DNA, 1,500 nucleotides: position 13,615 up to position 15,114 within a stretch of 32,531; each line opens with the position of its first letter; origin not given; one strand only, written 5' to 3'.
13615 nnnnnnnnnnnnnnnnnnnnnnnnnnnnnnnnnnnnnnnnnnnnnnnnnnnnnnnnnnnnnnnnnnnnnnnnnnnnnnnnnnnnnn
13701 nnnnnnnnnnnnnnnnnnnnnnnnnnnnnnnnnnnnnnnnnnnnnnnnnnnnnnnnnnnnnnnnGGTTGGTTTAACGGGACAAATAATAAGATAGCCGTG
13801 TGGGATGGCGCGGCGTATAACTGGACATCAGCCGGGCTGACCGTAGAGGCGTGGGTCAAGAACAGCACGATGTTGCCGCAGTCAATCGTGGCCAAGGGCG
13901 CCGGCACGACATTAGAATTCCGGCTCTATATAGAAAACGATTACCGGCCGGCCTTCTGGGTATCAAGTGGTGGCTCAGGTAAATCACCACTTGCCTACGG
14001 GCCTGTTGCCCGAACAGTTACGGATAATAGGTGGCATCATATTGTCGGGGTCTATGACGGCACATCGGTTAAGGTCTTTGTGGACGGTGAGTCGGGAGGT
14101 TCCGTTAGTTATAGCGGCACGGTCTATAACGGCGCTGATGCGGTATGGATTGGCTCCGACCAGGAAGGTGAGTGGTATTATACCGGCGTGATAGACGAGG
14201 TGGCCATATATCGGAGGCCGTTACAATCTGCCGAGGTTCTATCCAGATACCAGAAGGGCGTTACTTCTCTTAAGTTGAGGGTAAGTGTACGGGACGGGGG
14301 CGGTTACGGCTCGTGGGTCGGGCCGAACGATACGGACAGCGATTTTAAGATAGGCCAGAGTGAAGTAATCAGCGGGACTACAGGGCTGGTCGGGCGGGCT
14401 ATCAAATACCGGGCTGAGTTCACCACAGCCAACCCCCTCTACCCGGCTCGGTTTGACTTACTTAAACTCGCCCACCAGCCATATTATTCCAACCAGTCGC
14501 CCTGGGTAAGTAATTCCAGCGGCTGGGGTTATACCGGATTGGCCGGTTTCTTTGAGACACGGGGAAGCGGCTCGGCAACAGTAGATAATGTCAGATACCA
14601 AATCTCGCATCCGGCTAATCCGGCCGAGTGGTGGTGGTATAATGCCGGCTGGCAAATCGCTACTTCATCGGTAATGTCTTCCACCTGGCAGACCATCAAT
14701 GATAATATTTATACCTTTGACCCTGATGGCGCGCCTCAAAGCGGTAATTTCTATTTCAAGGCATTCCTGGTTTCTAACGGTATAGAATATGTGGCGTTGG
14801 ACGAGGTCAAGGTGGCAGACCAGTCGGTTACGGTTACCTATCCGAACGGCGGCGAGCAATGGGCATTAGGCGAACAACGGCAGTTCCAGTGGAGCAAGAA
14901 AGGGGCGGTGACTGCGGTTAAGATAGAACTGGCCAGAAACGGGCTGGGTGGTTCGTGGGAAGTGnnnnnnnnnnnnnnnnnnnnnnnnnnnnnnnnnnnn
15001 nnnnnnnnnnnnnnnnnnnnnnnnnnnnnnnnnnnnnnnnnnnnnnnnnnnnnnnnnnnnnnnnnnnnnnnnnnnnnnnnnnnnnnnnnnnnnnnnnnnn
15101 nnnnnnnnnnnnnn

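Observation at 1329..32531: Orphan secretin module genetically coupled to a giant coiled-coil/TPR protein and a >7,400-aa Ig-repeat surface protein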

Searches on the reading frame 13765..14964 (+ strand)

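Call 86: search_protein_families(library=pfam, proteins=[window:13765-14964:+], max_evalue=0.01)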
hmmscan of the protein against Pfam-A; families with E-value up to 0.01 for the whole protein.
window:13765-14964:+ (400 aa): 2 families
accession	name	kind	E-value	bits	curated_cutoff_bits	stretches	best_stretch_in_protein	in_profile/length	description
PF13385.13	Laminin_G_3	-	7.6e-27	94.8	27.6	1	5-158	2-150/151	Concanavalin A-like lectin/glucanases superfamily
PF02210.31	Laminin_G_2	-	0.0023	18.8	22.9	1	52-121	21-86/126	Laminin G domain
